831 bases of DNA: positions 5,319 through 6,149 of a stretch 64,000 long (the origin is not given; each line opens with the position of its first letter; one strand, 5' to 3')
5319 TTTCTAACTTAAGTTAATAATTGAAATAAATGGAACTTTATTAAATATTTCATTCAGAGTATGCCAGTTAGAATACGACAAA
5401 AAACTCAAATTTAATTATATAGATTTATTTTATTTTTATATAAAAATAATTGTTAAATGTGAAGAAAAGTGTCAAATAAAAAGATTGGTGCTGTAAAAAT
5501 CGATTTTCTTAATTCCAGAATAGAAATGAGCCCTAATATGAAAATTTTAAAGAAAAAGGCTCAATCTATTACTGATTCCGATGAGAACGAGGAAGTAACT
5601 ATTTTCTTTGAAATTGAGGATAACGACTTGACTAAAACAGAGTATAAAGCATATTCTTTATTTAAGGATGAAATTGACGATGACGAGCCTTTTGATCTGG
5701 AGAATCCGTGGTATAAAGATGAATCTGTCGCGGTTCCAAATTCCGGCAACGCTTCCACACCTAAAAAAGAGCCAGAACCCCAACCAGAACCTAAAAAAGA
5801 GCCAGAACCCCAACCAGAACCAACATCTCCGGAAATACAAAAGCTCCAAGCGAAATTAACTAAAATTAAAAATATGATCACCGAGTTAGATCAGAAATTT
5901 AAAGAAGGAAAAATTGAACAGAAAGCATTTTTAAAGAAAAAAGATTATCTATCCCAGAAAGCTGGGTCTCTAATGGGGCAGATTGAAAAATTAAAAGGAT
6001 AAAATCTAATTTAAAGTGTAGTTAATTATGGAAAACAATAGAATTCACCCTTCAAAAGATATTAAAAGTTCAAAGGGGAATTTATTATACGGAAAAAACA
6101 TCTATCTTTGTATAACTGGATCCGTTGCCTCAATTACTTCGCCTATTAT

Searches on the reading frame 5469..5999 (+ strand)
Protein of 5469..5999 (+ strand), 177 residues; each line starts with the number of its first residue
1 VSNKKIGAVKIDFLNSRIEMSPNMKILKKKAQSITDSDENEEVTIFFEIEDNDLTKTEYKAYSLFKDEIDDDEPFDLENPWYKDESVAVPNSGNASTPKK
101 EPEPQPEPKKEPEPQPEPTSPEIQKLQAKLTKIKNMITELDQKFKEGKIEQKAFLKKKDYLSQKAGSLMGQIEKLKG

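Call 3: search_protein_families(library=pfam, proteins=[window:5469-5999:+], max_evalue=1)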
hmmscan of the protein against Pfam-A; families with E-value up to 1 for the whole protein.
window:5469-5999:+ (177 aa): 6 families
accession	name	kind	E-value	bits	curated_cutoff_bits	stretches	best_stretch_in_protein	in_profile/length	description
PF05887.16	Trypan_PARP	-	0.0016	18.8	100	1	79-119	68-108/134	Procyclic acidic repetitive protein (PARP)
PF09454.15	Vps23_core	-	0.017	15.6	26.8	1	118-162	8-52/64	Vps23 core domain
PF07526.16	POX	-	0.067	14.2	27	1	94-146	38-90/134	Associated with HOX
PF11871.13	DUF3391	-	0.071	14.1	27.8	1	94-148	70-129/136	Domain of unknown function (DUF3391)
PF15960.10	DUF4763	-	0.14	11.8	30.1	1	98-175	68-146/236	Domain of unknown function (DUF4763)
PF04622.18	ERG2_Sigma1R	-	0.22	11.3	21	1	130-172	41-85/210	ERG2 and Sigma1 receptor like protein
